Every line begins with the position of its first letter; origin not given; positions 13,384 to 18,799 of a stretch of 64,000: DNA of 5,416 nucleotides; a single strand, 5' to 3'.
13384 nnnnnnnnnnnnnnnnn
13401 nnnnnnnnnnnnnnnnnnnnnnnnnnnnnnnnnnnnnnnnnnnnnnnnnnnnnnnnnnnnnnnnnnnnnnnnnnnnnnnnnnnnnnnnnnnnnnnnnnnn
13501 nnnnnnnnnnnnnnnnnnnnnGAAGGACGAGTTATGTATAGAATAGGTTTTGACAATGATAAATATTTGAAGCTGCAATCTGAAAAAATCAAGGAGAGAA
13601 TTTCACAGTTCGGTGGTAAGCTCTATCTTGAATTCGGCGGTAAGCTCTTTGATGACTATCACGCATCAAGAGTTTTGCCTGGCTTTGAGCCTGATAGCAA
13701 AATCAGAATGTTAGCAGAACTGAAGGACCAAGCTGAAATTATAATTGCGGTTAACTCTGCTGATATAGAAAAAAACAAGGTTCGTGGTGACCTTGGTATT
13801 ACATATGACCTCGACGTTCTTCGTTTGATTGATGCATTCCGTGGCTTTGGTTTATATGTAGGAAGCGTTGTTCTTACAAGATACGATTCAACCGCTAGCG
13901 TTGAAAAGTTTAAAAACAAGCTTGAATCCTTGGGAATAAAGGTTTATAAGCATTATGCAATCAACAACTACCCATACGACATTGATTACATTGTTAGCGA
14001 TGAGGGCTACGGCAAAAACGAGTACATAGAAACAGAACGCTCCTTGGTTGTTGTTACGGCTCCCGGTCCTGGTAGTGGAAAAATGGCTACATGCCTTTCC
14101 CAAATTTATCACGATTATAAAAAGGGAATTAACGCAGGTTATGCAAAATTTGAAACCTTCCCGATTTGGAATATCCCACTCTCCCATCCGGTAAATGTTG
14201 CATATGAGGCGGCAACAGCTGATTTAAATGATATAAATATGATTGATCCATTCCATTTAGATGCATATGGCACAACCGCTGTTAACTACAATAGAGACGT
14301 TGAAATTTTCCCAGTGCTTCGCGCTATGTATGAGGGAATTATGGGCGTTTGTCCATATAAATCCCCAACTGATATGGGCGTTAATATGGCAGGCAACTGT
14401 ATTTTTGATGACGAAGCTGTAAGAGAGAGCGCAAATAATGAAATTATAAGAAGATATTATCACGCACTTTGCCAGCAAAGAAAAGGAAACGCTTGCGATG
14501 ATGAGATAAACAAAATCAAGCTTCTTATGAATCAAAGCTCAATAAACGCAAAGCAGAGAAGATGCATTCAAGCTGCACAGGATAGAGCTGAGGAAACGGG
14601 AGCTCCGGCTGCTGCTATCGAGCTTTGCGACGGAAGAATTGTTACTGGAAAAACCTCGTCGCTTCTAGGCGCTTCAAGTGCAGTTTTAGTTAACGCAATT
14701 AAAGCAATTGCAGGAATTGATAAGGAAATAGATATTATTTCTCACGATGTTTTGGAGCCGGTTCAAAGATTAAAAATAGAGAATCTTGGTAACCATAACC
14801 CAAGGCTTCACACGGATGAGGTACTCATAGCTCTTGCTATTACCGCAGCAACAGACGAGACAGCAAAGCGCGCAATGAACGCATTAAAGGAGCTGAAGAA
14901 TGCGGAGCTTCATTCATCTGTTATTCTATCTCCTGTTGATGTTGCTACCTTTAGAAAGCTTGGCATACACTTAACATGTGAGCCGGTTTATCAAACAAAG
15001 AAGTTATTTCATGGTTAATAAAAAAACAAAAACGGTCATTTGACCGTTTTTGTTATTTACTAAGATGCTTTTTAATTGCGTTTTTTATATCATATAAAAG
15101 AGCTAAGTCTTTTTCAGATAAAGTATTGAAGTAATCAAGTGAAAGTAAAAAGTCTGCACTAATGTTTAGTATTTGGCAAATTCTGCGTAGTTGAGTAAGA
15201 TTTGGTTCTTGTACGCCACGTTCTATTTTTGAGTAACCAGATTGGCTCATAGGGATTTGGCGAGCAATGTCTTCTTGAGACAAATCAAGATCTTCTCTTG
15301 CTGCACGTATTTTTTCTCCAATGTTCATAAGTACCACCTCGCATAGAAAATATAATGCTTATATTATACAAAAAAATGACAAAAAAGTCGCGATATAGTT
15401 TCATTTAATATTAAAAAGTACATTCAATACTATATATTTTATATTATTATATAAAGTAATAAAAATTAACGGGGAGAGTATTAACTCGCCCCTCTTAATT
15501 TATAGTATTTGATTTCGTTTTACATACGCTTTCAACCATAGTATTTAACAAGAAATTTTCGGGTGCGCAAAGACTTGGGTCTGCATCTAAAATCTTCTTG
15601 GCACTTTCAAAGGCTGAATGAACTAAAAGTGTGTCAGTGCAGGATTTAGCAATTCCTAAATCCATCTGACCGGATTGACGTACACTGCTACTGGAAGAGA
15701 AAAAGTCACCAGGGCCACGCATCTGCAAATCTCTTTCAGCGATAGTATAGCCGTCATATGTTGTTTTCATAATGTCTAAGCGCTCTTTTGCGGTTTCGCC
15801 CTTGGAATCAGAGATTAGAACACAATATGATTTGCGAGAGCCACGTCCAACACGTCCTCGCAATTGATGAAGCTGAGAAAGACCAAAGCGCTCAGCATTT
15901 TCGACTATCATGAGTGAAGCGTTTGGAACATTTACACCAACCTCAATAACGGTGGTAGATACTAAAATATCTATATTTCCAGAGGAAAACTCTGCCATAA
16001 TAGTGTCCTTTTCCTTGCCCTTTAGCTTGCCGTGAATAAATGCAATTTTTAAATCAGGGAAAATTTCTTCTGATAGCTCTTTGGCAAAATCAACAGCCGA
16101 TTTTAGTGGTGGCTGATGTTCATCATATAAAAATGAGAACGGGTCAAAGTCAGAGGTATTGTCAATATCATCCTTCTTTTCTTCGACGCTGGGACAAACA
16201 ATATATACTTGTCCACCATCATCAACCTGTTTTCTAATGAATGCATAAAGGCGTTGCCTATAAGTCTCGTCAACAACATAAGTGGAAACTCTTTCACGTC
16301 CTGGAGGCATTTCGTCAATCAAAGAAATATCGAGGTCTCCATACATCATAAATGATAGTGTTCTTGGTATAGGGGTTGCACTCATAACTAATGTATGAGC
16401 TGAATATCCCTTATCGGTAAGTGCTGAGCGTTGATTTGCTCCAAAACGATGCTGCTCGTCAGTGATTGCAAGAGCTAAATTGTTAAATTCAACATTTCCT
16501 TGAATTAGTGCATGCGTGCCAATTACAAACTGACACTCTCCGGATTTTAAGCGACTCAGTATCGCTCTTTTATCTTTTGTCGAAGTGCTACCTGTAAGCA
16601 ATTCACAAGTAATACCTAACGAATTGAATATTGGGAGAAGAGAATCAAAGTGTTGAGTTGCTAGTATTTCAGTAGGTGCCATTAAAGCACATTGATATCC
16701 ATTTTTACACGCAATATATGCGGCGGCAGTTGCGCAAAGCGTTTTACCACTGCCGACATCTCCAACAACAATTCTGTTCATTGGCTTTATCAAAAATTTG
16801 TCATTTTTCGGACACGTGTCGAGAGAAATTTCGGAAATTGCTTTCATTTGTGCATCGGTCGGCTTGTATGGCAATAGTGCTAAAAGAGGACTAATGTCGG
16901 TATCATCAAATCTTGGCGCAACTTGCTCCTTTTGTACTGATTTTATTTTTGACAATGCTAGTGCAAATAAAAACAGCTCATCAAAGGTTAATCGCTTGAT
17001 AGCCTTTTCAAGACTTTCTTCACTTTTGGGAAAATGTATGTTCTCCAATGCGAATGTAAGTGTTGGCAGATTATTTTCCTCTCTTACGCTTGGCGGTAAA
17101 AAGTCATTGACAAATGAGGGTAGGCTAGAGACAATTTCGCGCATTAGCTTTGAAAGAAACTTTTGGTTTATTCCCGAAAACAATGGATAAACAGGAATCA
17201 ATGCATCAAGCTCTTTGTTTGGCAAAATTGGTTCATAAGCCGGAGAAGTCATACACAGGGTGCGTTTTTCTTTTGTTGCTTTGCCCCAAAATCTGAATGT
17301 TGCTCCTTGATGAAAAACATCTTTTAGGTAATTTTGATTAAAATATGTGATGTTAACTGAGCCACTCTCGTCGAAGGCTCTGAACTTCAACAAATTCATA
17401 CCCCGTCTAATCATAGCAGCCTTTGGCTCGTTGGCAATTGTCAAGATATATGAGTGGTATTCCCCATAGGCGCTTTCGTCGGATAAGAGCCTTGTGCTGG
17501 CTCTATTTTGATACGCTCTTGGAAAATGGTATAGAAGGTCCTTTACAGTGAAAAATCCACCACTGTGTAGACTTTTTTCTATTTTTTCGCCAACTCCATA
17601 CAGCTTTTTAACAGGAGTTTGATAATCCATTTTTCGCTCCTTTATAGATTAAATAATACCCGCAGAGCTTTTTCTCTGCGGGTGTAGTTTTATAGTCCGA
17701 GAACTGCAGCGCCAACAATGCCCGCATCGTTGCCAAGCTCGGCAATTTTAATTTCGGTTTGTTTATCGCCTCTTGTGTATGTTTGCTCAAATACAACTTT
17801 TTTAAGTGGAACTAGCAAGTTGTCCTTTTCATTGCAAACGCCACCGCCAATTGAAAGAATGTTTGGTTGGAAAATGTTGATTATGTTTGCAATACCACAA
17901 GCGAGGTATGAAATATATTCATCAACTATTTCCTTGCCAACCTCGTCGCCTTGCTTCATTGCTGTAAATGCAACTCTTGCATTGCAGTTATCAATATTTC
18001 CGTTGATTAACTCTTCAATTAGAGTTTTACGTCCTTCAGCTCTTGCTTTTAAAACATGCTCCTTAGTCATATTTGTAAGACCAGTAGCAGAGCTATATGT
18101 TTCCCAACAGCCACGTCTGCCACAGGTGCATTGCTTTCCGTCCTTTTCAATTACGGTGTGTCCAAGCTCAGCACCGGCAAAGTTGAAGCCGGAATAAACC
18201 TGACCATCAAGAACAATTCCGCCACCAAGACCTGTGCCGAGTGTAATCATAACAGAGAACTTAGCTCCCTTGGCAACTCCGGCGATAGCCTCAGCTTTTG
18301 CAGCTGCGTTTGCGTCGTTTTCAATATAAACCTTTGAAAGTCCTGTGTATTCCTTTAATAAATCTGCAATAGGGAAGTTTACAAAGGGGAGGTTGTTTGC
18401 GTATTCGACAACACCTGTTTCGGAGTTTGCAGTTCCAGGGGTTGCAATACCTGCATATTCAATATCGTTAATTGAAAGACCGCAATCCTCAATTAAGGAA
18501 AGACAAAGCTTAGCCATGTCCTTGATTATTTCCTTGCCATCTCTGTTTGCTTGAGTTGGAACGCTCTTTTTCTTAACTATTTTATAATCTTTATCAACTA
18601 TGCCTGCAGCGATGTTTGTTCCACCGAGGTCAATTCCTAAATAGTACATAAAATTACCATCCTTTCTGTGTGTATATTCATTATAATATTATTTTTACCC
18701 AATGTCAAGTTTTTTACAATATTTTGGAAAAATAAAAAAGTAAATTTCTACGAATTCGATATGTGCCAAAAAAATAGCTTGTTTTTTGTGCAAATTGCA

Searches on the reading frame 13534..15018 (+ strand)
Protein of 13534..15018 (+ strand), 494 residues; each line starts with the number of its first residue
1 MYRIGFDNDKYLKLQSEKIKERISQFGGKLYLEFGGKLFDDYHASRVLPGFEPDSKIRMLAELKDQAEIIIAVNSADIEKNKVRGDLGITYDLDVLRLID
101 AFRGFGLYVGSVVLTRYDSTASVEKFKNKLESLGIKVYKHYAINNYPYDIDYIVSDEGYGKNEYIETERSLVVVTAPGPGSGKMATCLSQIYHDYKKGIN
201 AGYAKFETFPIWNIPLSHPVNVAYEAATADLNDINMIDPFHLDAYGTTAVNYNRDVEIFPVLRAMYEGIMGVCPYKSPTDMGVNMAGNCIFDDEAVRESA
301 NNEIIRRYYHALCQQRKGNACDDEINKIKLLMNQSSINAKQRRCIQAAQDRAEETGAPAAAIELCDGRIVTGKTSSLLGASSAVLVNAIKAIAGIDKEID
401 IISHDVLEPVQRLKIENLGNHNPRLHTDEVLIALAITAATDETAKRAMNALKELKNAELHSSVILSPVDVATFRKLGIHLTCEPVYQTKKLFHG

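Call 4: search_protein_families(library=pfam, proteins=[window:13534-15018:+], max_evalue=0.01)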
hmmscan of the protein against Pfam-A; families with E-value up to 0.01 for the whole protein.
window:13534-15018:+ (494 aa): 2 families
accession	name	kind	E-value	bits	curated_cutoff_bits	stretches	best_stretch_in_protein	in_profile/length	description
PF08903.17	DUF1846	-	9.3e-183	606.9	27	1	4-335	1-332/333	Domain of unknown function DUF1846, N-terminal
PF20921.3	DUF1846_C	-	5.5e-67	224.7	27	1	341-492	2-153/153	Domain of unknown function DUF1846, C-terminal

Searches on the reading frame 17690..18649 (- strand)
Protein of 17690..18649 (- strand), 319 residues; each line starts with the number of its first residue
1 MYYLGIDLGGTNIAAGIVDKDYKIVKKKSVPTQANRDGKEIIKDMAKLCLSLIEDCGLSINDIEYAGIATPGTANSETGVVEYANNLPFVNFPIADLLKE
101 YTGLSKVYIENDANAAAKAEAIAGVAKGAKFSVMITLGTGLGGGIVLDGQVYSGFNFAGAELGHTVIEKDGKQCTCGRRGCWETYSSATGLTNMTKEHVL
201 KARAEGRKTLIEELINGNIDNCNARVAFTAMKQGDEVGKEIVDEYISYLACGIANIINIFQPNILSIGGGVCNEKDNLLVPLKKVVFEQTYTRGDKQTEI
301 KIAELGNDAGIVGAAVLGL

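Call 4: search_protein_families(library=pfam, proteins=[window:17690-18649:-], max_evalue=0.01)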
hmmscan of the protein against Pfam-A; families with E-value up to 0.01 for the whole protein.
window:17690-18649:- (319 aa): 3 families
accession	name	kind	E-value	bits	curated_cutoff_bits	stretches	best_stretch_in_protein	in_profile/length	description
PF00480.26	ROK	-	2e-59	202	22.9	1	3-317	1-290/294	ROK family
PF01869.26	BcrAD_BadFG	-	8.6e-06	25.9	31.5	1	4-78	1-77/271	BadF/BadG/BcrA/BcrD ATPase family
PF00370.27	FGGY_N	-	6.8e-05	23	28.8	1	2-71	1-78/245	FGGY family of carbohydrate kinases, N-terminal domain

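Call 6: search_protein_families(library=ncbifam, proteins=[window:17690-18649:-], max_evalue=0.01)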
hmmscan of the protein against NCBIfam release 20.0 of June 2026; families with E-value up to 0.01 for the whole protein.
window:17690-18649:- (319 aa): 15 families
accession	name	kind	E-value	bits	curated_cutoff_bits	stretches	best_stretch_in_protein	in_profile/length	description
TIGR00744.1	ROK_glcA_fam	subfamily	1.6e-71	241.2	260.35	1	4-317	1-307/318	ROK family glucokinase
NF003461.0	PRK05082.1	subfamily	1.3e-38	133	283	2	2-204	2-196/291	N-acetylmannosamine kinase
NF047937.1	TransRegNagC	equivalog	8.8e-38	130.5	650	1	3-316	81-382/399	DNA-binding transcriptional regulator NagC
NF047821.1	NactlManKinNanK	equivalog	1.1e-36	126.9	450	1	1-317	1-285/288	N-acetylmannosamine kinase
NF009835.0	PRK13310.1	equivalog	6.1e-36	124.3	380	1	1-318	1-300/303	N-acetylglucosamine kinase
NF049930.1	TransRegMlc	equivalog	1e-34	120.6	530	1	3-316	87-388/405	sugar metabolism global transcriptional regulator Mlc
NF007108.0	PRK09557.1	equivalog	2.4e-34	119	443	1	3-317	3-299/303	fructokinase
NF007251.0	PRK09698.1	equivalog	7.9e-33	114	253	2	2-199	7-201/304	allose kinase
NF045551.1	GK_Pyrobac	equivalog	8.5e-31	107.3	500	1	3-317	2-279/294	ATP-dependent glucokinase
NF042998.1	bglucokin_BglK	equivalog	1.4e-30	106.6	550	1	5-315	5-282/291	beta-glucoside kinase BglK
NF009836.0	PRK13311.1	equivalog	1.2e-20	73.9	551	1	3-196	2-199/256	N-acetyl-D-glucosamine kinase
NF045942.1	PolPhglucPhase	equivalog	4.9e-19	69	250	2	4-169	3-163/242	polyphosphate--glucose phosphotransferase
NF045550.1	FrctkaseScrK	equivalog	3.2e-10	39.9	400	1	2-176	4-168/293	fructokinase ScrK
NF046058.1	NagK_SO3507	equivalog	7.3e-06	25.7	370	1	2-275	10-263/295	N-acetylglucosamine kinase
NF011660.0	PRK15080.1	equivalog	0.0019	17.4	182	1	2-82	31-114/277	ethanolamine utilization protein EutJ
